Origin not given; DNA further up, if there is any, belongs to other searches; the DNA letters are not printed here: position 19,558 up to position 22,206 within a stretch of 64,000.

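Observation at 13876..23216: Complete alternative complex III with heme-expanded ActA (6 hemes) and ActE (7 hemes)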

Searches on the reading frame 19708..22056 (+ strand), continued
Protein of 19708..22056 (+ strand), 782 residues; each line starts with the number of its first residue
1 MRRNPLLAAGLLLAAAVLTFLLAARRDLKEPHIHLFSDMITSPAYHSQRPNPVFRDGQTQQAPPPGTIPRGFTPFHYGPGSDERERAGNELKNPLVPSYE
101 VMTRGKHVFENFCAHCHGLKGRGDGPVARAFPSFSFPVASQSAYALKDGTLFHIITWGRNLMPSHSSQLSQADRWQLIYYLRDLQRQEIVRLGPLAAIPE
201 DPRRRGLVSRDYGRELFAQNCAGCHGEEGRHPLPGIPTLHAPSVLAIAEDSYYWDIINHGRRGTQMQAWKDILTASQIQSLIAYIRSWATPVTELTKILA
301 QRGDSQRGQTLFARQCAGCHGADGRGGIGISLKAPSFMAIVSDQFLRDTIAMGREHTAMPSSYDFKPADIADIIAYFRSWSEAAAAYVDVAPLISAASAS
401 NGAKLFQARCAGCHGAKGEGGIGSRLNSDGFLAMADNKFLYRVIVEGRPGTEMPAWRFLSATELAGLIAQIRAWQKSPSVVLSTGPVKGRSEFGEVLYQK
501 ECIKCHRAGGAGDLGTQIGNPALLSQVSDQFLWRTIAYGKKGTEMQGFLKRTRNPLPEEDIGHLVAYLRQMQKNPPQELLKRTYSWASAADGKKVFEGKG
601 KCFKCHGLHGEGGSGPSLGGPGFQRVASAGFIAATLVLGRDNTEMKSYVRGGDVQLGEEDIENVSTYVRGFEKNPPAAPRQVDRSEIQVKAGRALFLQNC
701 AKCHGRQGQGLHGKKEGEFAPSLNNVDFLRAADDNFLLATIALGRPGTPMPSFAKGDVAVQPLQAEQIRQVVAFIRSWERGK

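Call 27: find_encoding_contigs(protein=P0065, flank=10000, max_places=1)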
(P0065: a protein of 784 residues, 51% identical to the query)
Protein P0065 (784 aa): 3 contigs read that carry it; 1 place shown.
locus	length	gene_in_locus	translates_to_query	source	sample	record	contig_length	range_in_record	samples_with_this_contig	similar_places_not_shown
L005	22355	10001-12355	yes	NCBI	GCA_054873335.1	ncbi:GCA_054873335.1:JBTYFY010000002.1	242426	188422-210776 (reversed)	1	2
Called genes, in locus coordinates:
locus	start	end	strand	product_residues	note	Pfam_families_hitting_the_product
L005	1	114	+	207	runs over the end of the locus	PF13183:Fer4_8 (faint), PF13187:Fer4_9 (faint), PF00037:Fer4 (faint), PF12797:Fer4_2 (faint), PF12837:Fer4_6 (faint), PF12838:Fer4_7, PF12838:Fer4_7 (weak), PF14697:Fer4_21 (weak), +3 more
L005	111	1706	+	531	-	PF12801:Fer4_5, PF12838:Fer4_7 (faint), PF13187:Fer4_9 (faint)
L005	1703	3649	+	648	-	PF04945:YHS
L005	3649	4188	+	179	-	PF13187:Fer4_9 (faint), PF13237:Fer4_10 (faint), PF14697:Fer4_21 (weak), PF12838:Fer4_7 (weak), PF00037:Fer4 (weak)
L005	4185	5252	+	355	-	PF14537:Cytochrom_c3_2 (faint), PF00034:Cytochrom_C, PF02085:Cytochrom_CIII (weak), PF14522:Cytochrome_C7 (weak)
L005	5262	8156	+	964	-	PF04879:Molybdop_Fe4S4, PF13183:Fer4_8 (faint), PF13187:Fer4_9 (faint), PF12838:Fer4_7 (weak), PF13247:Fer4_11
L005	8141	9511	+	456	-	PF03916:NrfD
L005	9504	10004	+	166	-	PF11821:ActD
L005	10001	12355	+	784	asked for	PF13442:Cytochrome_CBB3, PF00034:Cytochrom_C (weak), PF00034:Cytochrom_C (weak), PF13442:Cytochrome_CBB3, PF00034:Cytochrom_C (weak), PF13442:Cytochrome_CBB3, PF13442:Cytochrome_CBB3, PF00034:Cytochrom_C, +6 more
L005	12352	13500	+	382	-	-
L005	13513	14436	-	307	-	PF02518:HATPase_c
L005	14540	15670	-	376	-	PF03130:HEAT_PBS (faint), PF02985:HEAT (faint), PF13646:HEAT_2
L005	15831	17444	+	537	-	PF13432:TPR_16 (weak), PF14559:TPR_19, PF13428:TPR_14 (weak), PF13424:TPR_12, PF13431:TPR_17 (weak), PF13432:TPR_16, PF23914:TPR_CcmH_CycH (weak), PF13424:TPR_12, +15 more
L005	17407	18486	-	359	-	PF01594:AI-2E_transport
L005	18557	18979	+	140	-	PF01035:DNA_binding_1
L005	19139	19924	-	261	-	PF01510:Amidase_2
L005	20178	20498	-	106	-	-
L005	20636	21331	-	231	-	PF00072:Response_reg, PF00486:Trans_reg_C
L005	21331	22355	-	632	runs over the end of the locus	PF00512:HisKA, PF02518:HATPase_c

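Call 36: find_encoding_contigs(protein=P0096, flank=8000, max_places=1)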
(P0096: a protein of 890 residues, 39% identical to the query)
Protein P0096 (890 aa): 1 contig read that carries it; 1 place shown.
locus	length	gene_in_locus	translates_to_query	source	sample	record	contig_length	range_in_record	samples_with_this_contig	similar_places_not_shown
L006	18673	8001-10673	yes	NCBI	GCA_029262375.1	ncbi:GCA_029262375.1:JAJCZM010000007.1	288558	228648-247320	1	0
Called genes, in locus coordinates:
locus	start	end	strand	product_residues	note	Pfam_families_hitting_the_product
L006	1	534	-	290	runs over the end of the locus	-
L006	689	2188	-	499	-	PF00890:FAD_binding_2, PF01266:DAO (weak), PF01494:FAD_binding_3 (weak), PF01946:Thi4 (weak), PF07992:Pyr_redox_2 (faint), PF12831:FAD_oxidored (weak), PF13450:NAD_binding_8, PF01593:Amino_oxidase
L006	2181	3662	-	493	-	PF03007:WS_DGAT_cat, PF06974:WS_DGAT_C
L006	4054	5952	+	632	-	PF14691:Fer4_20, PF07992:Pyr_redox_2, PF13450:NAD_binding_8 (weak), PF13738:Pyr_redox_3 (faint), PF12838:Fer4_7, PF13187:Fer4_9, PF13237:Fer4_10 (weak), PF00037:Fer4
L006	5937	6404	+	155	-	PF00355:Rieske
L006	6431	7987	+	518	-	PF00033:Cytochrome_B, PF14358:DUF4405, PF13631:Cytochrom_B_N_2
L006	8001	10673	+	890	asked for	PF14522:Cytochrome_C7 (faint), PF22113:Mtrc-MtrF_II-IV_dom (faint), PF00034:Cytochrom_C (weak), PF13442:Cytochrome_CBB3, PF00034:Cytochrom_C (weak), PF13442:Cytochrome_CBB3, PF00034:Cytochrom_C, PF13442:Cytochrome_CBB3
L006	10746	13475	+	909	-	PF04879:Molybdop_Fe4S4, PF00384:Molybdopterin, PF01568:Molydop_binding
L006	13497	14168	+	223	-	PF12797:Fer4_2 (faint), PF00037:Fer4 (faint), PF12800:Fer4_4 (faint), PF12837:Fer4_6 (faint), PF13183:Fer4_8 (faint), PF13237:Fer4_10 (faint), PF12838:Fer4_7 (weak), PF13187:Fer4_9 (weak), +2 more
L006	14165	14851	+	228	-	PF13183:Fer4_8 (faint), PF13187:Fer4_9 (faint), PF13534:Fer4_17 (faint), PF00037:Fer4 (faint), PF12838:Fer4_7, PF12838:Fer4_7 (weak), PF13237:Fer4_10 (weak), PF14697:Fer4_21 (weak), +3 more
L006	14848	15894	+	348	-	PF12801:Fer4_5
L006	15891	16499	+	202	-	-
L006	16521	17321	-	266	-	PF14525:AraC_binding_2 (weak), PF02311:AraC_binding, PF07883:Cupin_2 (faint), PF00165:HTH_AraC (faint), PF12833:HTH_18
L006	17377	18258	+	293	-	PF04116:FA_hydroxylase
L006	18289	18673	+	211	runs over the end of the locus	PF01243:PNPOx_N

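Call 37: find_encoding_contigs(protein=P0115, flank=8000, max_places=1)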
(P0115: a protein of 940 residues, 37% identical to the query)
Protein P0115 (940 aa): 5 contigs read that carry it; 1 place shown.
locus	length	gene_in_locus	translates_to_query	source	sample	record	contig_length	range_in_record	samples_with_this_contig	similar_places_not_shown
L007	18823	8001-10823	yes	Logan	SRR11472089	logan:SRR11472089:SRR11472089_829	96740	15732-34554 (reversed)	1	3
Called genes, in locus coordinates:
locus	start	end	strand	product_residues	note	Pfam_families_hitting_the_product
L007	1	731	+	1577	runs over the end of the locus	PF06452:CBM9_1 (weak), PF02449:Glyco_hydro_42 (weak)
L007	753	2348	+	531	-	PF02638:GHL10 (weak)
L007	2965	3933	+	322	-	PF13353:Fer4_12 (weak), PF04055:Radical_SAM, PF06463:Mob_synth_C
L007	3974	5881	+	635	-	PF14691:Fer4_20, PF01266:DAO (weak), PF07992:Pyr_redox_2, PF13450:NAD_binding_8 (weak), PF13738:Pyr_redox_3 (faint), PF12838:Fer4_7, PF13237:Fer4_10 (weak), PF00037:Fer4 (weak)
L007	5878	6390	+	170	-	PF00355:Rieske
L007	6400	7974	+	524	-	PF00033:Cytochrome_B, PF14358:DUF4405 (weak), PF13631:Cytochrom_B_N_2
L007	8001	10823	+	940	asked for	PF00034:Cytochrom_C, PF13442:Cytochrome_CBB3 (weak), PF00034:Cytochrom_C, PF13442:Cytochrome_CBB3, PF13442:Cytochrome_CBB3, PF00034:Cytochrom_C, PF00034:Cytochrom_C, PF13442:Cytochrome_CBB3, +5 more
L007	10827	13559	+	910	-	PF04879:Molybdop_Fe4S4, PF00384:Molybdopterin, PF01568:Molydop_binding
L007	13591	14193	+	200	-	PF12797:Fer4_2 (faint), PF12798:Fer4_3 (faint), PF12800:Fer4_4 (faint), PF00037:Fer4 (weak), PF12837:Fer4_6 (faint), PF12838:Fer4_7, PF13187:Fer4_9 (weak), PF14697:Fer4_21 (weak), +3 more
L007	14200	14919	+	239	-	PF13237:Fer4_10 (faint), PF00037:Fer4 (faint), PF12797:Fer4_2 (faint), PF12838:Fer4_7, PF13187:Fer4_9 (weak), PF14697:Fer4_21 (weak), PF12838:Fer4_7 (weak), PF14697:Fer4_21 (weak), +5 more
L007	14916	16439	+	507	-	PF12801:Fer4_5, PF00037:Fer4 (faint), PF12837:Fer4_6 (faint), PF12838:Fer4_7 (faint)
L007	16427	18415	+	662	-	PF04945:YHS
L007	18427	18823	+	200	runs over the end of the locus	PF13187:Fer4_9 (faint), PF25160:LdpA_Fe-S-bd (faint), PF00037:Fer4 (faint), PF12797:Fer4_2 (faint), PF13237:Fer4_10 (faint), PF12837:Fer4_6 (faint), PF12838:Fer4_7, PF14697:Fer4_21, +1 more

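Call 38: find_encoding_contigs(protein=P0086, flank=8000, max_places=1)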
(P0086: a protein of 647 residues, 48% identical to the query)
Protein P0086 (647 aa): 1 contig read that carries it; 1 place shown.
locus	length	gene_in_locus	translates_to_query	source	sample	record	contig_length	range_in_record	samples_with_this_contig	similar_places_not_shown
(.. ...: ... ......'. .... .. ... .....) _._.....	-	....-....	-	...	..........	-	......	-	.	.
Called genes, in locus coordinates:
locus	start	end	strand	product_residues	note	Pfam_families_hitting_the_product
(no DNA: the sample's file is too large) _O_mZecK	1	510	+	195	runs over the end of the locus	-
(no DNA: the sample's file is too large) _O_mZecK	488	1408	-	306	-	PF08843:AbiEii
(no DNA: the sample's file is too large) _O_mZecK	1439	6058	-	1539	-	-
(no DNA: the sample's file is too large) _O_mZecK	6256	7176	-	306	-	PF04055:Radical_SAM, PF06463:Mob_synth_C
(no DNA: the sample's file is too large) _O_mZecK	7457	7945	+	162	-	PF13442:Cytochrome_CBB3, PF00034:Cytochrom_C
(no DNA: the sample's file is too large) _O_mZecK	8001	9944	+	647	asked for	PF13442:Cytochrome_CBB3, PF00034:Cytochrom_C (weak), PF13442:Cytochrome_CBB3, PF00034:Cytochrom_C (weak), PF13442:Cytochrome_CBB3, PF00034:Cytochrom_C (weak), PF13442:Cytochrome_CBB3 (weak), PF00034:Cytochrom_C (weak), +2 more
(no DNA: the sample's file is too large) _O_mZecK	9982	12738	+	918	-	PF04879:Molybdop_Fe4S4, PF00384:Molybdopterin, PF01568:Molydop_binding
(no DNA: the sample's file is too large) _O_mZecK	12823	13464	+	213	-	PF13187:Fer4_9 (faint), PF13534:Fer4_17 (faint), PF12797:Fer4_2 (faint), PF13237:Fer4_10 (faint), PF00037:Fer4 (faint), PF12837:Fer4_6 (faint), PF12838:Fer4_7 (faint), PF14697:Fer4_21 (faint)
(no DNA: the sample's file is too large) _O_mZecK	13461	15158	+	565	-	PF12801:Fer4_5, PF00037:Fer4 (faint), PF13187:Fer4_9 (faint)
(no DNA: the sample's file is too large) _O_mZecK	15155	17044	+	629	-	-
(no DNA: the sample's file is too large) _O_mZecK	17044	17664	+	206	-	PF00037:Fer4 (faint), PF12797:Fer4_2 (faint), PF12838:Fer4_7 (weak), PF13187:Fer4_9 (faint), PF13237:Fer4_10 (faint), PF14697:Fer4_21 (weak), PF12837:Fer4_6 (weak)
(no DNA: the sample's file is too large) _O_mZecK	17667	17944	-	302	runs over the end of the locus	PF02475:TRM5-TYW2_MTfase, PF05185:PRMT5 (weak), PF06325:PrmA, PF13847:Methyltransf_31 (weak), PF13649:Methyltransf_25 (faint), PF22528:PRMT_C, PF17286:PRMT5_C (weak)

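Call 49: find_encoding_contigs(protein=P0008, flank=10000, max_places=1)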
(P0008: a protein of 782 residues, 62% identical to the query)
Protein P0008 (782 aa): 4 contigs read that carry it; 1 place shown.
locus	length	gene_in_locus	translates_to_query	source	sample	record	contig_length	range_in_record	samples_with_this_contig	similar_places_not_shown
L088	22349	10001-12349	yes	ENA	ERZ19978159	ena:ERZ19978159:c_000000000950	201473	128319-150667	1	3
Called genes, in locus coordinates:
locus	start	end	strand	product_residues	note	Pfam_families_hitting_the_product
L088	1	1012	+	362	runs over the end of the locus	PF13435:Cytochrome_C554 (faint), PF22113:Mtrc-MtrF_II-IV_dom (faint), PF14522:Cytochrome_C7 (faint), PF14537:Cytochrom_c3_2 (faint), PF22678:Cytochrom_c_NrfB-like (faint), PF09699:Paired_CXXCH_1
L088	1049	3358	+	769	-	PF11854:MtrB_PioB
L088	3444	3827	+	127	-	PF13442:Cytochrome_CBB3, PF00034:Cytochrom_C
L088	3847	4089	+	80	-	-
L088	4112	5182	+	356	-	PF02085:Cytochrom_CIII (faint), PF00034:Cytochrom_C, PF14537:Cytochrom_c3_2 (faint), PF14522:Cytochrome_C7 (weak)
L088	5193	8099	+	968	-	PF13183:Fer4_8 (faint), PF13187:Fer4_9 (faint), PF04879:Molybdop_Fe4S4, PF01568:Molydop_binding (faint), PF12838:Fer4_7 (weak), PF13247:Fer4_11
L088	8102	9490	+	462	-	PF03916:NrfD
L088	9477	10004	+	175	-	PF11821:ActD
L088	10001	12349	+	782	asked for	PF13442:Cytochrome_CBB3, PF00034:Cytochrom_C (weak), PF13442:Cytochrome_CBB3, PF00034:Cytochrom_C (weak), PF13442:Cytochrome_CBB3, PF00034:Cytochrom_C (weak), PF00034:Cytochrom_C, PF13442:Cytochrome_CBB3, +3 more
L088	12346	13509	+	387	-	-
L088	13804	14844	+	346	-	PF22113:Mtrc-MtrF_II-IV_dom (faint), PF22678:Cytochrom_c_NrfB-like (faint), PF14522:Cytochrome_C7 (faint), PF14537:Cytochrom_c3_2 (faint), PF09699:Paired_CXXCH_1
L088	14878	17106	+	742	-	PF11854:MtrB_PioB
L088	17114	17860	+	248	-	PF22113:Mtrc-MtrF_II-IV_dom (faint), PF14522:Cytochrome_C7 (faint), PF14537:Cytochrom_c3_2 (faint), PF02085:Cytochrom_CIII (faint)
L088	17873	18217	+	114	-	PF00034:Cytochrom_C, PF13442:Cytochrome_CBB3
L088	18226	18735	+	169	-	PF00355:Rieske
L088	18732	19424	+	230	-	PF00033:Cytochrome_B, PF13631:Cytochrom_B_N_2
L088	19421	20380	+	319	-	PF00032:Cytochrom_B_C, PF00034:Cytochrom_C, PF13442:Cytochrome_CBB3, PF02433:FixO, PF00034:Cytochrom_C, PF13442:Cytochrome_CBB3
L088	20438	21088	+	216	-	PF00034:Cytochrom_C, PF13442:Cytochrome_CBB3, PF00034:Cytochrom_C (weak), PF13442:Cytochrome_CBB3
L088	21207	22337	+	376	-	PF00989:PAS (faint), PF13188:PAS_8 (weak), PF00512:HisKA, PF02518:HATPase_c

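Call 50: find_encoding_contigs(protein=P0019, flank=10000, max_places=1)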
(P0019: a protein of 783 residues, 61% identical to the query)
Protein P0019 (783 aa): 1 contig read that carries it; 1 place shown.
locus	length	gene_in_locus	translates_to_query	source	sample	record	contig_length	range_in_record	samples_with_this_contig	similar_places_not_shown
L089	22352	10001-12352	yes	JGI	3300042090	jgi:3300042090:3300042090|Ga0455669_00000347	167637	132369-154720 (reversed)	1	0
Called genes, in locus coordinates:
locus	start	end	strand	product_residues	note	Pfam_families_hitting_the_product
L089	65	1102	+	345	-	PF02915:Rubrerythrin (faint)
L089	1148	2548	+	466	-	PF01212:Beta_elim_lyase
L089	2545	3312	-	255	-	PF00254:FKBP_C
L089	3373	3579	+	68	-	-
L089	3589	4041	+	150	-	-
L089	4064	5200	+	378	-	PF14537:Cytochrom_c3_2 (faint), PF00034:Cytochrom_C, PF02085:Cytochrom_CIII (faint), PF09534:Trp_oprn_chp (weak), PF14522:Cytochrome_C7 (weak)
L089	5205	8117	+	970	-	PF04879:Molybdop_Fe4S4, PF01568:Molydop_binding (weak), PF12838:Fer4_7 (weak), PF13247:Fer4_11 (weak)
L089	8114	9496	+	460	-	PF03916:NrfD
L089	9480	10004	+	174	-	PF11821:ActD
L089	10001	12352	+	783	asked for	PF00034:Cytochrom_C (weak), PF13442:Cytochrome_CBB3, PF00034:Cytochrom_C (weak), PF13442:Cytochrome_CBB3, PF00034:Cytochrom_C (weak), PF13442:Cytochrome_CBB3, PF00034:Cytochrom_C, PF13442:Cytochrome_CBB3, +3 more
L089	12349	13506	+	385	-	-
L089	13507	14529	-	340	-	PF01847:VHL (weak)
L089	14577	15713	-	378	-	PF04055:Radical_SAM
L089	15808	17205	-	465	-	-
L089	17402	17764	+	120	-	PF00072:Response_reg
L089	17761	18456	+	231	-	PF01113:DapB_N, PF05173:DapB_C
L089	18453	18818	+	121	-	-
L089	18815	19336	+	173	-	PF01288:HPPK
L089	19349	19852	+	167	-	-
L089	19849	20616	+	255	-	PF00581:Rhodanese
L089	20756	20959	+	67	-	PF00313:CSD, PF08206:OB_RNB (weak)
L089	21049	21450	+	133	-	-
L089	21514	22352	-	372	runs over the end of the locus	PF02350:Epimerase_2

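Call 51: find_encoding_contigs(protein=P0030, flank=10000, max_places=1)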
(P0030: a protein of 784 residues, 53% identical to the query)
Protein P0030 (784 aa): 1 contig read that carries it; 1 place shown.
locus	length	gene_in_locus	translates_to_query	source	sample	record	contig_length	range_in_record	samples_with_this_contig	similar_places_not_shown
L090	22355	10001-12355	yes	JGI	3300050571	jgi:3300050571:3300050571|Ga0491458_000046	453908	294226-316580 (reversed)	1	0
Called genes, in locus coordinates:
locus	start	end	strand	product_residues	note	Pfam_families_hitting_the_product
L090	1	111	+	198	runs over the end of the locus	PF13187:Fer4_9 (faint), PF13237:Fer4_10 (faint), PF12797:Fer4_2 (faint), PF14697:Fer4_21 (weak), PF12838:Fer4_7, PF12838:Fer4_7 (weak), PF00037:Fer4 (weak), PF12837:Fer4_6 (weak), +1 more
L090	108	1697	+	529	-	PF12801:Fer4_5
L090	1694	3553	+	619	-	PF04945:YHS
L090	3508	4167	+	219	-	PF13187:Fer4_9 (faint), PF12838:Fer4_7 (faint), PF13237:Fer4_10 (faint), PF00037:Fer4 (weak), PF12837:Fer4_6 (weak)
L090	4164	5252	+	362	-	PF14537:Cytochrom_c3_2 (faint), PF00034:Cytochrom_C (weak), PF02085:Cytochrom_CIII (weak), PF14522:Cytochrome_C7 (weak)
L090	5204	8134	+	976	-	PF04879:Molybdop_Fe4S4, PF01568:Molydop_binding (weak), PF12838:Fer4_7 (weak), PF13247:Fer4_11 (weak)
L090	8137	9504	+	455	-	PF03916:NrfD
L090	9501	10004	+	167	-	PF11821:ActD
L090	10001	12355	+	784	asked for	PF13442:Cytochrome_CBB3, PF00034:Cytochrom_C, PF13442:Cytochrome_CBB3, PF13442:Cytochrome_CBB3, PF00034:Cytochrom_C, PF13442:Cytochrome_CBB3, PF00034:Cytochrom_C, PF13442:Cytochrome_CBB3, +8 more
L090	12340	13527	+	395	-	-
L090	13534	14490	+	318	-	PF13353:Fer4_12 (faint), PF04055:Radical_SAM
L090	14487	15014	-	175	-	PF01814:Hemerythrin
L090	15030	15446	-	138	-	PF00581:Rhodanese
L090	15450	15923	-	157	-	-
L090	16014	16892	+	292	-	PF01545:Cation_efflux, PF16916:ZT_dimer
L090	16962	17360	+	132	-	PF13840:ACT_7 (faint), PF19571:ACT_8, PF13291:ACT_4 (faint), PF01842:ACT, PF22629:ACT_AHAS_ss (weak)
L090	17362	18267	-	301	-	-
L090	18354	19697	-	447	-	PF00246:Peptidase_M14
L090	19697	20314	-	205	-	-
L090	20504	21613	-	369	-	PF13519:VWA_2 (weak), PF25106:VWA_4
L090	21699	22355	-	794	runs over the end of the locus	PF08487:VIT, PF00092:VWA, PF13519:VWA_2, PF13768:VWA_3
